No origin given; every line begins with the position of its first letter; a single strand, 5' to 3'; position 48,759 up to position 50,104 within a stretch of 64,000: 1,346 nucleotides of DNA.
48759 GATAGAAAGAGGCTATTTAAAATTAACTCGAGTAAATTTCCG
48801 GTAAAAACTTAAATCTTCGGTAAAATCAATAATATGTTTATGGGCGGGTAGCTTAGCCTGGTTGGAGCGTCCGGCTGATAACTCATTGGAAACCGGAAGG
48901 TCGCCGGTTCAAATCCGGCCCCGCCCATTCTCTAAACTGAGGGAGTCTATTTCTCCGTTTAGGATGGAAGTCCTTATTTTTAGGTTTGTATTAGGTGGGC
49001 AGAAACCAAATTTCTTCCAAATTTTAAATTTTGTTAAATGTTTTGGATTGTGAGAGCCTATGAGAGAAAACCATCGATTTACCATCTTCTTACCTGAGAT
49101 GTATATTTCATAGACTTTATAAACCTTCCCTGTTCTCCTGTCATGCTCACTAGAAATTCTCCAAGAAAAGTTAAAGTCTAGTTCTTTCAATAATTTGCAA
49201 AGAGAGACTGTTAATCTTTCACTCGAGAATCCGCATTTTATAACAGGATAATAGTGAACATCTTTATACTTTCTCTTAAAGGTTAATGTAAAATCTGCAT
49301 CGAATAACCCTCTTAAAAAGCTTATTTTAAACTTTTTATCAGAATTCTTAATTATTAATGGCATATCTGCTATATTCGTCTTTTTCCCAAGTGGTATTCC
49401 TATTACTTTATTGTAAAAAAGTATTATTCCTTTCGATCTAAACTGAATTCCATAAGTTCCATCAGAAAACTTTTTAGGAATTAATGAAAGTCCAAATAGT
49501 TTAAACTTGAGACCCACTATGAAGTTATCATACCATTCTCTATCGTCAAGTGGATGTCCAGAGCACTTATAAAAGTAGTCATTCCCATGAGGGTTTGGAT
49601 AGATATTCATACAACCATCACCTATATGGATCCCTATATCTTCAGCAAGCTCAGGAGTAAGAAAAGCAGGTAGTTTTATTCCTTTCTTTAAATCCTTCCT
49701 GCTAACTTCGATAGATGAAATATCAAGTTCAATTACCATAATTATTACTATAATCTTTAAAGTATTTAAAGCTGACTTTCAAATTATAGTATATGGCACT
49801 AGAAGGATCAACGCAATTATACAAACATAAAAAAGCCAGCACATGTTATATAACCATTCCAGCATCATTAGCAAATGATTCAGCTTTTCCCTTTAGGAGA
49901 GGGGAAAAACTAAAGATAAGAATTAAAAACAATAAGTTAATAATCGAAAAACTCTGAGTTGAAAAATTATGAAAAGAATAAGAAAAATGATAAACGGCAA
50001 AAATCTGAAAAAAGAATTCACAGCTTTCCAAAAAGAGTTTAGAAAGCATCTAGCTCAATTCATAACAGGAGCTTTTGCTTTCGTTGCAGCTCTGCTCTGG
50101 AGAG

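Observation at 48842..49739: Intact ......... endonuclease gene converging on and overlapping the 3' end of tRNA-Ile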

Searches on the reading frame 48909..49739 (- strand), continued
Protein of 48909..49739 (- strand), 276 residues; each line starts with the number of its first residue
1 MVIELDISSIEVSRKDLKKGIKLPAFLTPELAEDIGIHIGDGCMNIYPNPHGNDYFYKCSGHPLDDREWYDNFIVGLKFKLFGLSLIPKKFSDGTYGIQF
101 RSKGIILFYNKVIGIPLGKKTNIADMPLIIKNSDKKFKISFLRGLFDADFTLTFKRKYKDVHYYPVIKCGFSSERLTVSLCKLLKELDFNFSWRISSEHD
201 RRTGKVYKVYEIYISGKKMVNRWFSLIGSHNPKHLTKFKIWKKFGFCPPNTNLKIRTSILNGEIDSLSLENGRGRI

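Call 55: fold_search(model_id=the predicted structure, library=pdb)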
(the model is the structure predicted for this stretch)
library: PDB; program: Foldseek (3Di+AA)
matches with E <= 10: 891; with E <= 0.001: 82
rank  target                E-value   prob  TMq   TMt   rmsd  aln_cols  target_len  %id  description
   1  7qsu                  1.3e-10  1.00  0.55  0.43   3.5       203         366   22  Crystal structure of homing endonuclease-associated TliVMA intein (C1A, d333-339) (released 2022-03-30)
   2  7qss                  3.3e-10  1.00  0.58  0.38  12.4       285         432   20  Crystal structure of homing endonuclease-associated TliVMA intein (C1A) (released 2022-03-30)
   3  2dch                  2.0e-08  1.00  0.53  0.70   4.6       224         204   19  Crystal structure of archaeal intron-encoded homing endonuclease I-Tsp061I (released 2006-07-06)
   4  1dq3                  2.2e-08  1.00  0.58  0.36  10.3       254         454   19  CRYSTAL STRUCTURE OF AN ARCHAEAL INTEIN-ENCODED HOMING ENDONUCLEASE PI-PFUI (released 2000-07-05)
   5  2vs7_G                1.1e-07  1.00  0.48  0.72   4.9       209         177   15  The crystal structure of I-DmoI in complex with DNA and Ca (released 2008-11-11)
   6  2cw7                  1.3e-07  1.00  0.48  0.26  13.3       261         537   19  Crystal structure of intein homing endonuclease II (released 2006-04-18)
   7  2ab5_B                2.0e-07  1.00  0.46  0.48   7.1       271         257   14  bI3 LAGLIDADG Maturase (released 2005-08-30)
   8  5akf_A                2.4e-07  1.00  0.49  0.72   4.7       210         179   15  THE CRYSTAL STRUCTURE OF I-DMOI Q42AK120M IN COMPLEX WITH ITS TARGET DNA NICKED IN THE CODING STRAND A AND IN THE PRES (released 2015-06-17)
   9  8dy9_I                2.6e-07  1.00  0.51  0.47   8.4       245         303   14  Streptomyces venezuelae RNAP unconstrained open promoter complex with WhiA and WhiB transcription factors (released 2023-03-01)
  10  9pz7_A                2.6e-07  1.00  0.50  0.47  10.5       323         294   11  One of a series of engineered variants of I-OnuI meganuclease targeting altered DNA target sequence (released 2025-09-10)
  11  2ab5_A                3.3e-07  1.00  0.48  0.50   6.7       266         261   14  bI3 LAGLIDADG Maturase (released 2005-08-30)
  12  5ak9_J                3.5e-07  1.00  0.50  0.73   4.4       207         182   15  THE CRYSTAL STRUCTURE OF I-DMOI Q42AK120M IN COMPLEX WITH ITS TARGET DNA IN THE PRESENCE OF 2MM MN (released 2015-06-17)
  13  4d6o_G                3.9e-07  1.00  0.51  0.77   4.4       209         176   15  THE CRYSTAL STRUCTURE OF I-DMOI IN COMPLEX WITH ITS TARGET DNA AT 1H INCUBATION IN 5MM MG (STATE 2) (released 2014-12-17)
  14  4una_G                5.3e-07  1.00  0.50  0.75   4.2       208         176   14  THE CRYSTAL STRUCTURE OF I-DMOI IN COMPLEX WITH ITS TARGET DNA AT 2 DAYS INCUBATION IN 5MM MN (STATE 4) (released 2014-12-17)
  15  6uvw_D                5.3e-07  1.00  0.51  0.48  10.4       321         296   10  Engineered variant of I-OnuI meganuclease with improved thermostability (released 2019-12-18)
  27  2vs7_A                7.1e-07  1.00  0.50  0.74   4.1       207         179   14  The crystal structure of I-DmoI in complex with DNA and Ca (released 2008-11-11)
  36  2vs7_D                1.1e-06  1.00  0.51  0.71   4.4       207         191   15  The crystal structure of I-DmoI in complex with DNA and Ca (released 2008-11-11)
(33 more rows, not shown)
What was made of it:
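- On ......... homing endonuclease (monomeric, two-motif): Foldseek probability is 1.00 to TliVMA and PI-PfuI endonuclease domains, I-Tsp061I, I-DmoI and I-OnuI (call 55).
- Closest known: Archaeal rRNA-intron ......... homing endonucleases. Same: Foldseek matches: 2dch 2e-8, 2vs7 1e-7 (call 55).
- Foldseek top hits are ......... endonucleases, including the archaeal intron enzymes I-Tsp061I and I-DmoI (call 55). The fold also matches the bI3 maturase and WhiA (call 55, ranks 7-11).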

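Call 82: find_related_loci(query=A1, collection=viral_contigs, flank=3000)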
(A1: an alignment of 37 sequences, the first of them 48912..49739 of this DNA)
Query A1 (276 aa) in viral_contigs; peptide patterns used: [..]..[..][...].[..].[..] (x = any residue, [..] = any of these).
279 stretches matched a pattern; 32 encode a relative of the query (tblastn E <= 1e-3); 32 distinct loci.
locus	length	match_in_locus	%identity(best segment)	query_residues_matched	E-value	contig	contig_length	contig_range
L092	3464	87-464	33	14-149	2e-10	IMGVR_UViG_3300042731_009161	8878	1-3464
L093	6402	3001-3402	30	11-149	5e-7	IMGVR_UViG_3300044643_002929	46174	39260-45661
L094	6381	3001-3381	32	19-153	4e-7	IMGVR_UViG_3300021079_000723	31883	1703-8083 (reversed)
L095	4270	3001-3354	33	23-149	4e-7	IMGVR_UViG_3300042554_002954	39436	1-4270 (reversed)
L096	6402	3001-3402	30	11-149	5e-7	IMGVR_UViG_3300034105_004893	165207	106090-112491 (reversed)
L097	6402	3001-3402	30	11-149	6e-7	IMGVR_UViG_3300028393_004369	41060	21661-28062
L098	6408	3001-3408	27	10-149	1e-6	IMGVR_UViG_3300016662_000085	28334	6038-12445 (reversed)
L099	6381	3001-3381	31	19-153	2e-6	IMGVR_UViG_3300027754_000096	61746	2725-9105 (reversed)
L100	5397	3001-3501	28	19-204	2e-6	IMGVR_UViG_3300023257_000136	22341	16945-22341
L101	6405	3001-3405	29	10-149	3e-6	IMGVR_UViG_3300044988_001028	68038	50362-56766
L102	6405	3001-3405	29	10-149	3e-6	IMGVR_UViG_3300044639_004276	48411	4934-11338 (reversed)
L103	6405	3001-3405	29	10-149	3e-6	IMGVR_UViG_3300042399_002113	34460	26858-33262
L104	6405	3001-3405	29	10-149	3e-6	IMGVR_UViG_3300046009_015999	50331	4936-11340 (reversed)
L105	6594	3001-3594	24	21-238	3e-6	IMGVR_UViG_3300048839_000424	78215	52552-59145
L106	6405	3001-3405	29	10-149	3e-6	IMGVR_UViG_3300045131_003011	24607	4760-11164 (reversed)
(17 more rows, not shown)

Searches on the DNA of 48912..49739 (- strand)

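Call 27: search_rna_families(sources=[L001, L006, L007, L010, L011, L016, L017, L020, L023, L025, L026, L028, L029, L033, L034, L036, L039, L040, L042, L044], threshold=gathering)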
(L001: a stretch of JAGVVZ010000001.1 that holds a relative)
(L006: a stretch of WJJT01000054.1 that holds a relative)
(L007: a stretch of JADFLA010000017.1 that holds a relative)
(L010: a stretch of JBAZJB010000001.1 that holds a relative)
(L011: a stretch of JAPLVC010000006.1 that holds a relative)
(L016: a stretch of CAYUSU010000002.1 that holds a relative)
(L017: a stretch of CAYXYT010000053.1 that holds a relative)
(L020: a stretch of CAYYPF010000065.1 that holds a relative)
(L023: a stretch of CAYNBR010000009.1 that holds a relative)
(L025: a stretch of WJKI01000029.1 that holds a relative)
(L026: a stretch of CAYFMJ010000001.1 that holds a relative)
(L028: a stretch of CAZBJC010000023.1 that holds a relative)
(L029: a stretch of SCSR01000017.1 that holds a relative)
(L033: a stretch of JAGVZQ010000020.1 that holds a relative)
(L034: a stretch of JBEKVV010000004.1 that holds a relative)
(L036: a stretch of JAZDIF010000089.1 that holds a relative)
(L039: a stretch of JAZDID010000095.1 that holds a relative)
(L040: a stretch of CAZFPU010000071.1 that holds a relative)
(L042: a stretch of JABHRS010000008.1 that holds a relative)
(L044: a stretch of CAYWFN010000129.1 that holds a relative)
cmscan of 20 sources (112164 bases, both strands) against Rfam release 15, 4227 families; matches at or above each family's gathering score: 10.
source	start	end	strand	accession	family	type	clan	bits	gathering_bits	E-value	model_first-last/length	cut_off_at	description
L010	2821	2893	+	RF00005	tRNA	Gene; tRNA;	CL00001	75.7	29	1.5e-14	1-71/71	no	tRNA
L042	4369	4443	-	RF00005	tRNA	Gene; tRNA;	CL00001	71.3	29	2.4e-13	1-71/71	no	tRNA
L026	5301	5375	-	RF00005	tRNA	Gene; tRNA;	CL00001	68.5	29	1.4e-12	1-71/71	no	tRNA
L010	5588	5661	+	RF00005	tRNA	Gene; tRNA;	CL00001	65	29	1.3e-11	1-71/71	no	tRNA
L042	2784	2856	-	RF00005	tRNA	Gene; tRNA;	CL00001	62.6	29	5.8e-11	1-71/71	no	tRNA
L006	2546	2629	-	RF00005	tRNA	Gene; tRNA;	CL00001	55.8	29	4.3e-09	1-71/71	no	tRNA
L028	2852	2962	+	RF00005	tRNA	Gene; tRNA;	CL00001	54.7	29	8.9e-09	1-71/71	no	tRNA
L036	1471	1586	-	RF00005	tRNA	Gene; tRNA;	CL00001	51.8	29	5.4e-08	1-71/71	no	tRNA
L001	6364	6448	+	RF00005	tRNA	Gene; tRNA;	CL00001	48.7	29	4e-07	1-71/71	no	tRNA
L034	10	82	-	RF00005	tRNA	Gene; tRNA;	CL00001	43.4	29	1.1e-05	1-71/71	no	tRNA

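Call 28: search_rna_families(sources=[L046, L047, L048, L050, L052, L054, L055, L056, L061, L063, L064, L066, L067, L068, L070, L071, L072, L075, L076, L079], threshold=gathering)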
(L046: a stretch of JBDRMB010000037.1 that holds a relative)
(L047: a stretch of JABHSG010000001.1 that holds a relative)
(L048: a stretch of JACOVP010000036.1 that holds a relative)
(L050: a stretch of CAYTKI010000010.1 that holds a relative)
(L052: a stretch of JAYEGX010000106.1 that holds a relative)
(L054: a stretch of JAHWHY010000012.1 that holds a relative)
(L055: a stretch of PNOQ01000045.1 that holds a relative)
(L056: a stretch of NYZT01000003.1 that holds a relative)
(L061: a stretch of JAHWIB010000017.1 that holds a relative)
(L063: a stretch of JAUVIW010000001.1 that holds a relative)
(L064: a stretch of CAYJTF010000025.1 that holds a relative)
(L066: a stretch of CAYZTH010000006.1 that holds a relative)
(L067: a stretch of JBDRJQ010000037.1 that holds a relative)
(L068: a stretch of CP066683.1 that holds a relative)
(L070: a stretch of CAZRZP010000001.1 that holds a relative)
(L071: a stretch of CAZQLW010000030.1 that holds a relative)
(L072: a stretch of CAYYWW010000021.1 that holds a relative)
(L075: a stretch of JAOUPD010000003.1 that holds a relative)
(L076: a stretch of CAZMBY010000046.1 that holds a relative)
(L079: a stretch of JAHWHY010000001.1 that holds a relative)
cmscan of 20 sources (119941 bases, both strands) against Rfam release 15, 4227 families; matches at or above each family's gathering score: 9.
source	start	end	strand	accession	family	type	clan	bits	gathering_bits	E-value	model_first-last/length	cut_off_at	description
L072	496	5171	+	RF02540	LSU_rRNA_archaea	Gene; rRNA;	CL00112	1973.7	50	0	1-2987/2987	no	Archaeal large subunit ribosomal RNA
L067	1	945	-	RF01959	SSU_rRNA_archaea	Gene; rRNA;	CL00111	886.3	50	4.4e-260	1-962/1478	3'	Archaeal small subunit ribosomal RNA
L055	2921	3003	+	RF00005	tRNA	Gene; tRNA;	CL00001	53.7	29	1.8e-08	1-71/71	no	tRNA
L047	4427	4545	-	RF00005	tRNA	Gene; tRNA;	CL00001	53.2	29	2.5e-08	1-71/71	no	tRNA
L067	1274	1414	+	RF00005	tRNA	Gene; tRNA;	CL00001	46.6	29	1.6e-06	1-71/71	no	tRNA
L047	2777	2877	-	RF00005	tRNA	Gene; tRNA;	CL00001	45.9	29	2.5e-06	1-71/71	no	tRNA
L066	3695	3805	+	RF00005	tRNA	Gene; tRNA;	CL00001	42.9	29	1.7e-05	1-71/71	no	tRNA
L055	797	903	-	RF00005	tRNA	Gene; tRNA;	CL00001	39.1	29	0.00019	1-71/71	no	tRNA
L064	3720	3781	+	RF00005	tRNA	Gene; tRNA;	CL00001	38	29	0.00039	6-65/71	no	tRNA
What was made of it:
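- Closest known: Archaeal rRNA-intron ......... homing endonucleases. Same: One family-A member (L072) is itself inside a 23S rRNA gene (call 28).
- One family member sits in a 23S rRNA intron (L072, call 28). A family-A member is in a 23S rRNA intron (call 28).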

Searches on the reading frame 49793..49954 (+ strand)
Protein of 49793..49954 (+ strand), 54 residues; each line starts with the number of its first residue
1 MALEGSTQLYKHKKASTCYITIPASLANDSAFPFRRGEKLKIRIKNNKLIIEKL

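Call 45: find_related_loci(query=A2, collection=metagenome_contigs, flank=3000)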
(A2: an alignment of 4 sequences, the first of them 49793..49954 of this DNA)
Query A2 (54 aa) in metagenome_contigs; peptide patterns used: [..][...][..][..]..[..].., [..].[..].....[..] (x = any residue, [..] = any of these).
94 stretches matched a pattern; 2 encode a relative of the query (tblastn E <= 1e-3); 2 distinct loci.
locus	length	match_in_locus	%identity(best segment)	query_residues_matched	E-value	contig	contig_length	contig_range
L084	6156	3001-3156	62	1-52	1e-20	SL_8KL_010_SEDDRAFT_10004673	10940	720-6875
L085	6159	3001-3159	58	1-53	2e-20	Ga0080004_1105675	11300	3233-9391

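Call 54: search_protein_families(library=pfam, proteins=[window:49793-49954:+], max_evalue=10)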
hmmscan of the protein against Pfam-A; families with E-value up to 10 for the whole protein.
seq(54 aa): 2 families
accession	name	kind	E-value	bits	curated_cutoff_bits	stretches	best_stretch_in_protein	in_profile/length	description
PF06919.17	Phage_T4_Gp30_7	-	0.0078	16.4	27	1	5-51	19-64/118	Phage Gp30.7 protein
PF04014.23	MazE_antitoxin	-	0.023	15.1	24.7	1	20-53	10-42/48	Antidote-toxin recognition MazE, bacterial antitoxin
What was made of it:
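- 49793..49957 (+): 54-aa AbrB/MazE-like gene divergent from the endonuclease gene. It is co-inherited with it in the Aenigmatarchaeota subclade. Weak Pfam MazE_antitoxin hit, E=0.023 (call 54).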
